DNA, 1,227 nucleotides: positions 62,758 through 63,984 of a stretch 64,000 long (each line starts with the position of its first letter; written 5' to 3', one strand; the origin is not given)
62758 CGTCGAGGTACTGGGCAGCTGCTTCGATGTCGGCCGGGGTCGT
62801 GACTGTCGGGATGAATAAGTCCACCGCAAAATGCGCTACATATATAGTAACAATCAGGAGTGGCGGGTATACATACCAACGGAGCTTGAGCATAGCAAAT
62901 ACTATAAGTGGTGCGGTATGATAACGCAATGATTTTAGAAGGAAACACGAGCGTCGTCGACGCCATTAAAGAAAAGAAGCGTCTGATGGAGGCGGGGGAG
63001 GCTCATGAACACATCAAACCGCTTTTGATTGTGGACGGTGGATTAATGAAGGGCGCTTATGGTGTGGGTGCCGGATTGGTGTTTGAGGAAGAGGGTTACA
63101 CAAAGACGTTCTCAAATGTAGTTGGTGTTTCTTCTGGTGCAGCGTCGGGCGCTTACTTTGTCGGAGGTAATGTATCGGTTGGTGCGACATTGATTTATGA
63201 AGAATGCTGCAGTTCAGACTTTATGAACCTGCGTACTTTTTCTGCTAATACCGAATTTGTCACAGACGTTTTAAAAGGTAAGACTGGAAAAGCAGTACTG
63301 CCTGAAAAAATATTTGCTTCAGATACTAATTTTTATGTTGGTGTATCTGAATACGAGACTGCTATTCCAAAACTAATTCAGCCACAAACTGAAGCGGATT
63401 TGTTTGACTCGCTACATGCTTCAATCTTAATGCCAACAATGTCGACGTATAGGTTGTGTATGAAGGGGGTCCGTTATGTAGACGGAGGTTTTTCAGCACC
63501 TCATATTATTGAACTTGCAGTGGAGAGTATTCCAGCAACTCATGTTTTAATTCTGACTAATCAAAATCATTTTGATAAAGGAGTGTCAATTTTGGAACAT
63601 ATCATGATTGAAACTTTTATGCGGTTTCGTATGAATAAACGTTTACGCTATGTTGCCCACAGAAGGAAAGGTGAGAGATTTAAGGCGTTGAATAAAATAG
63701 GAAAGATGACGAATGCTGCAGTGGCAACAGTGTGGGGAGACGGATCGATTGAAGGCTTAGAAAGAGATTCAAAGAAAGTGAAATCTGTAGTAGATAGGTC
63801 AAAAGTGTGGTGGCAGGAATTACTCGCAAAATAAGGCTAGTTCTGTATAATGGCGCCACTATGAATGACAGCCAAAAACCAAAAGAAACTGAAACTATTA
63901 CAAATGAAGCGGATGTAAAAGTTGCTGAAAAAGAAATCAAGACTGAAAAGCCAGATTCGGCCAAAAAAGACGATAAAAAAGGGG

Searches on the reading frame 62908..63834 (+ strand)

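Call 55: search_protein_families(library=pfam, proteins=[window:62908-63834:+], max_evalue=0.00001)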
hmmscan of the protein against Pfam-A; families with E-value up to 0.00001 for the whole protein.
window:62908-63834:+ (308 aa): 1 family
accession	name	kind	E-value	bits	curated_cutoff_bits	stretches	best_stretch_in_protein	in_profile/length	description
PF01734.28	Patatin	-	6.3e-08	33.5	27.7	1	40-204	1-190/191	Patatin-like phospholipase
